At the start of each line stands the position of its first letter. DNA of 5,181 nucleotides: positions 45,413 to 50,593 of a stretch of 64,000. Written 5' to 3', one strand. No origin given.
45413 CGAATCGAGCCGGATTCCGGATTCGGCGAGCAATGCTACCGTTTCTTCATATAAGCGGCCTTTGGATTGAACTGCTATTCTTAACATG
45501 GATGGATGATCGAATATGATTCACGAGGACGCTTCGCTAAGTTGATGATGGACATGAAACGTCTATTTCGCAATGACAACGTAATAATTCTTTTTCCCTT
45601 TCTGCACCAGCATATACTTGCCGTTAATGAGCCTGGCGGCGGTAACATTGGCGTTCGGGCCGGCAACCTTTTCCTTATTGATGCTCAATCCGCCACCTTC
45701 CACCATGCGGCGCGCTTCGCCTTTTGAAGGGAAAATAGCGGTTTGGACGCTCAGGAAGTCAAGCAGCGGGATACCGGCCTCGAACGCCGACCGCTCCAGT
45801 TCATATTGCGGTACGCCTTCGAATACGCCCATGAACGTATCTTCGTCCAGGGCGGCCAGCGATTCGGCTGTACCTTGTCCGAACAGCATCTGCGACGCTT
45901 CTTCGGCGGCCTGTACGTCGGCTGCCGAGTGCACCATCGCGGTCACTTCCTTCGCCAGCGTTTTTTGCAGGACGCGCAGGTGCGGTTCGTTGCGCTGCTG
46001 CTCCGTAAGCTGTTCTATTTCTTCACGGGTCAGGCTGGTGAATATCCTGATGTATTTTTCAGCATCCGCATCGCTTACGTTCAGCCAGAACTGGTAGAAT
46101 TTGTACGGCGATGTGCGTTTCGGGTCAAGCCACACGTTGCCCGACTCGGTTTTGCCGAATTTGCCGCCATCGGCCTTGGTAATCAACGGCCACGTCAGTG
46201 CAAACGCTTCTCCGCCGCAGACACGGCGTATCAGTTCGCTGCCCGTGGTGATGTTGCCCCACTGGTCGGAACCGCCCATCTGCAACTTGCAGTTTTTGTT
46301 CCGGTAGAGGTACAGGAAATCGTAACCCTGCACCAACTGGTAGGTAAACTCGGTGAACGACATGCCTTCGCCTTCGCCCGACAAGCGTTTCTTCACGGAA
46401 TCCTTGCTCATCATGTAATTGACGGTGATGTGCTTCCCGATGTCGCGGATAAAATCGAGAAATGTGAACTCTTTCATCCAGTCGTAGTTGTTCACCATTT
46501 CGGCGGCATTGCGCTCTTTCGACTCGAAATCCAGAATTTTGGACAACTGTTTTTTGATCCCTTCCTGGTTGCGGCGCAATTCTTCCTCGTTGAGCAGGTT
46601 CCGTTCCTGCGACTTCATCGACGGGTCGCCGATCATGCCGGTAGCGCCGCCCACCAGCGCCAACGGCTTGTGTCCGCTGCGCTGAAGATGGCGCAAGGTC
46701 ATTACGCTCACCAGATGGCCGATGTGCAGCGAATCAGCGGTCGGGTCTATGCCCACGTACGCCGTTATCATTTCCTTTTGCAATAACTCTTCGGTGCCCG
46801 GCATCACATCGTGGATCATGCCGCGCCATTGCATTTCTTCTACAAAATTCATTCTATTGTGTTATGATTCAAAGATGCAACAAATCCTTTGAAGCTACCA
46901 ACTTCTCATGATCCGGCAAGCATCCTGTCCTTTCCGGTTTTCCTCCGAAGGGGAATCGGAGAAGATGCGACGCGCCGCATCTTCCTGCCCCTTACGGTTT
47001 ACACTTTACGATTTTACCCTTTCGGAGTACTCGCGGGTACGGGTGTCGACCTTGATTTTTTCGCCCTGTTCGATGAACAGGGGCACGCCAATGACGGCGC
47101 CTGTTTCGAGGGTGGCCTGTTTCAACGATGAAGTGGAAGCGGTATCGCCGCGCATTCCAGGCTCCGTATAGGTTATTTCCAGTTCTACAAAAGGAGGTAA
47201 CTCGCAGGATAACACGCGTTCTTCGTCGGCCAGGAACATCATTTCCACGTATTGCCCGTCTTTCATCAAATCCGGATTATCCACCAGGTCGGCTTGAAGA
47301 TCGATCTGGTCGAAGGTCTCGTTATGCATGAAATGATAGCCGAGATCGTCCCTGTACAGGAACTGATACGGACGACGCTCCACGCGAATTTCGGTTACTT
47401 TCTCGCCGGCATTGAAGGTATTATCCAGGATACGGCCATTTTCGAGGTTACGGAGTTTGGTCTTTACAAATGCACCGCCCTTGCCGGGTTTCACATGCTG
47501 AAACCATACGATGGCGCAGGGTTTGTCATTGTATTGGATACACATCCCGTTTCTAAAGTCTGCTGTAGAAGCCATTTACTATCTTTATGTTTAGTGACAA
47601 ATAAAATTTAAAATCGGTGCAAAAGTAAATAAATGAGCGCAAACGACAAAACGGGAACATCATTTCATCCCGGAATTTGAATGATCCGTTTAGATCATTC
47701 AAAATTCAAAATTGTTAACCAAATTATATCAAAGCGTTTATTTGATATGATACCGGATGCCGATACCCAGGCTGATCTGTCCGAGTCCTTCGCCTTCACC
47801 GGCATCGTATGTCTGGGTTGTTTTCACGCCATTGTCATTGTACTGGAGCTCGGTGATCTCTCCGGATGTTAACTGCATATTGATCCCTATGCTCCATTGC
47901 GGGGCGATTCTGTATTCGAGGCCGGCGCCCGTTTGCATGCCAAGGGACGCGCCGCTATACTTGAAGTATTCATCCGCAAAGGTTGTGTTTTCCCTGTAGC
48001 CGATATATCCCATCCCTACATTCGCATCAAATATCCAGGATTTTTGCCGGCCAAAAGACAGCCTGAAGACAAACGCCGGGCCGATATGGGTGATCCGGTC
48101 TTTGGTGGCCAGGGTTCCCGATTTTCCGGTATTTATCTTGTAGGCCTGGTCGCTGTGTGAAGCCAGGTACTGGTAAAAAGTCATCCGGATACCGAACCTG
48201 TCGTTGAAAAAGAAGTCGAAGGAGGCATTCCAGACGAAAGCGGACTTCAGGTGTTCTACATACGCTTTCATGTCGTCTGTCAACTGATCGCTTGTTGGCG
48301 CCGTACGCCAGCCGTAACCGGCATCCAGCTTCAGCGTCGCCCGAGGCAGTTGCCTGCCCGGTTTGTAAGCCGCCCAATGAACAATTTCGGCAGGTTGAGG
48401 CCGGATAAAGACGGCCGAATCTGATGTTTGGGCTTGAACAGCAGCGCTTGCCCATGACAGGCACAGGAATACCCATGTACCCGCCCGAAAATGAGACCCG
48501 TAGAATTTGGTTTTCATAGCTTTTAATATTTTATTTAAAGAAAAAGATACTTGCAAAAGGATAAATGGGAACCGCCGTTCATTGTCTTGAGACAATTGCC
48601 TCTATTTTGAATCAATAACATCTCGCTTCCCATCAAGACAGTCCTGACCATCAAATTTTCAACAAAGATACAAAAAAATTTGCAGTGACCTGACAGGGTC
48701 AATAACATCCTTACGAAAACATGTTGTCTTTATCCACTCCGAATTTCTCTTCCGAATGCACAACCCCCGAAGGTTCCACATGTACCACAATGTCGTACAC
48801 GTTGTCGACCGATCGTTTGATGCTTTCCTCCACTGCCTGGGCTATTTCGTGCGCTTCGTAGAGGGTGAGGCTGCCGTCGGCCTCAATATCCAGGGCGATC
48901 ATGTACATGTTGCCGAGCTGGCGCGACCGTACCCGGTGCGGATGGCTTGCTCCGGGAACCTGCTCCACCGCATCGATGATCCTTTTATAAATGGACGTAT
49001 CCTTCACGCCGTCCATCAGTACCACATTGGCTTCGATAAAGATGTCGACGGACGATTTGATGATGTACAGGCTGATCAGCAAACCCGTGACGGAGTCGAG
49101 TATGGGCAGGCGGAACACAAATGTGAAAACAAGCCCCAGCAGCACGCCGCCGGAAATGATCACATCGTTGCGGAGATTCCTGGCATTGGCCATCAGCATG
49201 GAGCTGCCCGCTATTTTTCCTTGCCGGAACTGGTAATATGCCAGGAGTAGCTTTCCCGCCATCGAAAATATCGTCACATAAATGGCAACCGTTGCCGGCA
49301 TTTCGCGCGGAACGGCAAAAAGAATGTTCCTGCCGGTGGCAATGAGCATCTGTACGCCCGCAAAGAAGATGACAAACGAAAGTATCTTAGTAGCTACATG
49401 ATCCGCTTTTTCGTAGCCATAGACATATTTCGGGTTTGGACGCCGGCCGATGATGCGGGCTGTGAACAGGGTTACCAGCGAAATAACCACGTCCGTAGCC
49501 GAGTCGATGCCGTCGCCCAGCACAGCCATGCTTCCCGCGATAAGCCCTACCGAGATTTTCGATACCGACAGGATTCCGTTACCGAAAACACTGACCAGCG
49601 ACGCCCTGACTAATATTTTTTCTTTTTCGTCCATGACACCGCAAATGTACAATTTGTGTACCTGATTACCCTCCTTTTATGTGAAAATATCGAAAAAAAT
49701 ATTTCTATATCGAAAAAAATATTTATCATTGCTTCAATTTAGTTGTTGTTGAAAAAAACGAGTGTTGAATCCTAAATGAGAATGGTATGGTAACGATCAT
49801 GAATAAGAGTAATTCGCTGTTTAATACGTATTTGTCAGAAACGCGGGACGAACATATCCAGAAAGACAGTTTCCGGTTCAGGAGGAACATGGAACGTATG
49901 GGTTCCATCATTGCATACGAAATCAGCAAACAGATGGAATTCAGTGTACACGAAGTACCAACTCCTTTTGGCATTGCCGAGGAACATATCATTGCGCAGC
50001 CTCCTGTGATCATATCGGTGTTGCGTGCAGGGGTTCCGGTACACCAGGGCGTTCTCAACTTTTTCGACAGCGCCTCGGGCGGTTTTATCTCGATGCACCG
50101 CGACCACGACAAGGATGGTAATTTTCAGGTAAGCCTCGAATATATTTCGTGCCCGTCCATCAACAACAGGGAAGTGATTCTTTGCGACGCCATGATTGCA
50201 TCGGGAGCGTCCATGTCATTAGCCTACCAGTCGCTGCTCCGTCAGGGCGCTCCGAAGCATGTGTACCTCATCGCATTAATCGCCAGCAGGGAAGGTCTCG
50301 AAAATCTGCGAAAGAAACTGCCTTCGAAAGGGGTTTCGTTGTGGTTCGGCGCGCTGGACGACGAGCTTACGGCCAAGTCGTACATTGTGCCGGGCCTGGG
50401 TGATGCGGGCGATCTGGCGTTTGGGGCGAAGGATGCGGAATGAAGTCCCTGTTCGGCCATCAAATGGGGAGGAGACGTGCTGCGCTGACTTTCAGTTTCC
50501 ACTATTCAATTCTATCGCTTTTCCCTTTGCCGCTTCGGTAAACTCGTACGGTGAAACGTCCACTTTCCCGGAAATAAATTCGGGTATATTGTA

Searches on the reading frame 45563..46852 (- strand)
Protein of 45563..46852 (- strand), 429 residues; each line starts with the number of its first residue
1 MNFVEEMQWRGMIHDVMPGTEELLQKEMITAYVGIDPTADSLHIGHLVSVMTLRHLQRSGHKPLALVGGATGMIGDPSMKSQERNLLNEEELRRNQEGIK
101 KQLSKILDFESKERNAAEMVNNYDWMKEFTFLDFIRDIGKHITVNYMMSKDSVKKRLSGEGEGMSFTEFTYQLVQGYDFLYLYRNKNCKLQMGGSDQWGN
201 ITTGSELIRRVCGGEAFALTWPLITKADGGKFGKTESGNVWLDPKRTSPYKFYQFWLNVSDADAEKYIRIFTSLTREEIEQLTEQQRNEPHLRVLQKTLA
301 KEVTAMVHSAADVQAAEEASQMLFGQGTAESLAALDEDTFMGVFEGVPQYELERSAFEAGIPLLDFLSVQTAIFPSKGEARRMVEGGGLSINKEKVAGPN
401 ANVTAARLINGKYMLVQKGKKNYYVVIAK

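Call 35: find_homologous_proteins(query=window:45563-46852:-, max_evalue=1e-100)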
Query window:45563-46852:- (429 aa): 8000 proteins with E <= 1e-100 among 8000 candidates; the best 120 are listed.
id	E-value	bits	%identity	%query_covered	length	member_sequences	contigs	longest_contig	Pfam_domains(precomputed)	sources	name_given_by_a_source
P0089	3.3e-287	970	100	100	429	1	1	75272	PF22421.2,PF00579.32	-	-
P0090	9.6e-281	949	97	100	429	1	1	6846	PF22421.2,PF00579.32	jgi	jgi:tyrosyl-tRNA synthetase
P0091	3.1e-276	934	96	100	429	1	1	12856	PF22421.2,PF00579.32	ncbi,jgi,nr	ncbi:MAG: tyrosine--tRNA ligase [Bacteroidales bacterium]|jgi:tyrosyl-tRNA synthetase|nr:tyrosine--t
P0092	2.2e-274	928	95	100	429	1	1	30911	PF22421.2,PF00579.32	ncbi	-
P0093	1.4e-264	895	91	100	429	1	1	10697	PF22421.2,PF00579.32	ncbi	-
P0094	2.9e-262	888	90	100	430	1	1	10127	PF22421.2,PF00579.32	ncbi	-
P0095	1.0e-260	883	91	100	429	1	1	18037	PF22421.2,PF00579.32,PF01479.31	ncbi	-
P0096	1.9e-254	862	88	100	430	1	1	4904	PF22421.2,PF00579.32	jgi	jgi:tyrosyl-tRNA synthetase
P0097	1.5e-252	856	87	100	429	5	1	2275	PF22421.2,PF00579.32,PF01479.31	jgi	-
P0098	8.0e-252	853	87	100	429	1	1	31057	PF22421.2,PF00579.32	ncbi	-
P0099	2.2e-250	849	87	100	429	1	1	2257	PF22421.2,PF00579.32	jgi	jgi:tyrosyl-tRNA synthetase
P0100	3.3e-250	848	86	100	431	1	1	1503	PF22421.2,PF00579.32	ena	-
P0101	1.4e-249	846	86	100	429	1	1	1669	PF22421.2,PF00579.32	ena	-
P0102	1.8e-249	846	86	100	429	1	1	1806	PF22421.2,PF00579.32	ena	-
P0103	1.1e-247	840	86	100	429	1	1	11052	PF22421.2,PF00579.32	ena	-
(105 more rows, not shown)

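Call 38: find_encoding_contigs(protein=P0092, flank=10000, max_places=4)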
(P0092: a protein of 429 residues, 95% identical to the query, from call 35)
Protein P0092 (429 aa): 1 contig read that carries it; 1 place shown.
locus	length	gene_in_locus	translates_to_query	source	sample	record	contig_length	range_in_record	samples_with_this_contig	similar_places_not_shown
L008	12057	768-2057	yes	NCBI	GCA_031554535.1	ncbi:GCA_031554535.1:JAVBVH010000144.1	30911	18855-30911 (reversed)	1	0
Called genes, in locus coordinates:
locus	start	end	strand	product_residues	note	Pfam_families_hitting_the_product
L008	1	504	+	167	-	?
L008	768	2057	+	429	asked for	PF00579:tRNA-synt_1b, PF22421:SYY_C-terminal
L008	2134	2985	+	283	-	PF01634:HisG, PF08029:HisG_C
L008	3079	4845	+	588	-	PF17899:Peptidase_M61_N, PF05299:Peptidase_M61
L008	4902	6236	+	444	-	PF05192:MutS_III, PF00488:MutS_V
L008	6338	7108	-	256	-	PF00929:RNase_T, PF20600:ExoX-like_C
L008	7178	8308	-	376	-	PF00712:DNA_pol3_beta, PF02767:DNA_pol3_beta_2, PF02768:DNA_pol3_beta_3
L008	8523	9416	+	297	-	PF00892:EamA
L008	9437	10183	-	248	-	PF10518:TAT_signal (weak), PF00657:Lipase_GDSL, PF13472:Lipase_GDSL_2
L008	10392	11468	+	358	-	PF00817:IMS, PF11798:IMS_HHH (weak), PF21999:IMS_HHH_1 (weak), PF11799:IMS_C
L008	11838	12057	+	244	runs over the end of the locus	PF02463:SMC_N (faint), PF00005:ABC_tran, PF13304:AAA_21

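Call 39: find_encoding_contigs(protein=P0091, flank=10000, max_places=4)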
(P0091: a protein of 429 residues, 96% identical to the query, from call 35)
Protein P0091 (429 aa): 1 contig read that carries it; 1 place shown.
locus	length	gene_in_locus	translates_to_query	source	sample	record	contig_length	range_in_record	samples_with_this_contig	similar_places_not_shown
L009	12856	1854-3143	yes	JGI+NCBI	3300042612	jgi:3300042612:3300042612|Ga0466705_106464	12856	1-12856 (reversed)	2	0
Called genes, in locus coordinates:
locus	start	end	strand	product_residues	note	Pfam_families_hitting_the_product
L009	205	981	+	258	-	PF13505:OMP_b-brl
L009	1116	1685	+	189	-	PF08207:EFP_N, PF01132:EFP, PF09285:Elong-fact-P_C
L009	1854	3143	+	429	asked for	PF00579:tRNA-synt_1b, PF22421:SYY_C-terminal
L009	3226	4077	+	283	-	PF01634:HisG, PF08029:HisG_C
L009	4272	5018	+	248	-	PF00657:Lipase_GDSL, PF13472:Lipase_GDSL_2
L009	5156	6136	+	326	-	PF01180:DHO_dh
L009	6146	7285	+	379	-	-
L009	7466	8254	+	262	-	PF00142:Fer4_NifH, PF01656:CbiA, PF02374:ArsA_ATPase (weak), PF06564:CBP_BcsQ, PF09140:MipZ, PF10609:ParA (weak), PF13614:AAA_31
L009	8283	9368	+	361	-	PF02195:ParB_N, PF17762:HTH_ParB, PF23552:ParB_C (weak)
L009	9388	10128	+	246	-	PF18935:DUF5683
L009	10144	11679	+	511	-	PF01464:SLT, PF01476:LysM, PF23473:LysM3_LYK4_5 (faint), PF01476:LysM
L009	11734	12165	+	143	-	PF09345:SiaC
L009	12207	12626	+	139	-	PF00334:NDK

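Call 40: find_encoding_contigs(protein=P0090, flank=10000, max_places=4)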
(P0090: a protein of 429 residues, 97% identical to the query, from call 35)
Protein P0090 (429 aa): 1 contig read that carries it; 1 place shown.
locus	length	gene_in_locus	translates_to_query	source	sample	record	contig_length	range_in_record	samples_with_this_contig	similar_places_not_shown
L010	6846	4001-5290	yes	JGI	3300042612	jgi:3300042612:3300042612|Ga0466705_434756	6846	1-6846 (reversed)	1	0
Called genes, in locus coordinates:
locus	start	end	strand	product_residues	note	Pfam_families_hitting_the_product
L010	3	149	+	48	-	?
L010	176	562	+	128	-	PF05336:rhaM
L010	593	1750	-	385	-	PF05762:VWA_CoxE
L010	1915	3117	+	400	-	PF03315:SDH_beta, PF03313:SDH_alpha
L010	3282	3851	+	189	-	PF08207:EFP_N, PF01132:EFP, PF09285:Elong-fact-P_C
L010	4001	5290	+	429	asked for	PF00579:tRNA-synt_1b, PF22421:SYY_C-terminal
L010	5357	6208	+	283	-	PF01634:HisG, PF08029:HisG_C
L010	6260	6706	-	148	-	-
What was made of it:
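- Tried and rejected: Contigs of relatives found through TyrRS (95-97% identity; L008-L010) do not reach this locus or are not syntenic (calls 38-40).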

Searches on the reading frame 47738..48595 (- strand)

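Call 68: search_protein_families(library=pfam, proteins=[window:47738-48595:-], max_evalue=0.01)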
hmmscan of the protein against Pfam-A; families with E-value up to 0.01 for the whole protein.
window:47738-48595:- (285 aa): 1 family
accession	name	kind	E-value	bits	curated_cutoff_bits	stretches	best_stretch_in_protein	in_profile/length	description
PF13505.12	OMP_b-brl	-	7.1e-08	33.2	28.7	1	89-260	23-165/175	Outer membrane protein beta-barrel domain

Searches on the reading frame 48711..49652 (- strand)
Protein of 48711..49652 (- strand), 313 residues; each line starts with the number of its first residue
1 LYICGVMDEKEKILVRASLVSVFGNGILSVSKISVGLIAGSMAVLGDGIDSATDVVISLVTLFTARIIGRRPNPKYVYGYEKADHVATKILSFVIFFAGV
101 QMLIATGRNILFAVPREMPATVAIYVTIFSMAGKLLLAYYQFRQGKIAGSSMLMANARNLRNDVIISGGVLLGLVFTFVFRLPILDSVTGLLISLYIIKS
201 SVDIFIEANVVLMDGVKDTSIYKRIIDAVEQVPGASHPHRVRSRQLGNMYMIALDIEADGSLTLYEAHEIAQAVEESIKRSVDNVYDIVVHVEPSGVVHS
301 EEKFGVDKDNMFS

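Call 68: search_protein_families(library=pfam, proteins=[window:48711-49652:-], max_evalue=0.01)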
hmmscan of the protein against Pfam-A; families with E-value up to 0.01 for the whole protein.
window:48711-49652:- (313 aa): 2 families
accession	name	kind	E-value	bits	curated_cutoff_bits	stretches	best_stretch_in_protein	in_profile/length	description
PF01545.26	Cation_efflux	-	2.6e-35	122.4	26.6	1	19-213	2-198/198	Cation efflux family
PF16916.11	ZT_dimer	-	1.1e-20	73.9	26.7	1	220-294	4-77/78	Dimerisation domain of Zinc Transporter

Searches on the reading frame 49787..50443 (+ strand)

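Call 7: search_protein_families(library=pfam, proteins=[window:49787-50443:+])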
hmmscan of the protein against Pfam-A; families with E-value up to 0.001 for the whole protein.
window:49787-50443:+ (218 aa): 3 families
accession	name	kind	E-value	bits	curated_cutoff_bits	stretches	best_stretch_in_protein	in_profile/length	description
PF14681.12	UPRTase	-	1.3e-40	139.5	27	1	10-213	5-205/206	Uracil phosphoribosyltransferase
PF00156.33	Pribosyltran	-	2.6e-08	33.8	26.3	1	70-176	28-135/158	Phosphoribosyl transferase domain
PF24390.1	PRTase-CE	-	4e-05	24.1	27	1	103-193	83-174/253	PRTase-CE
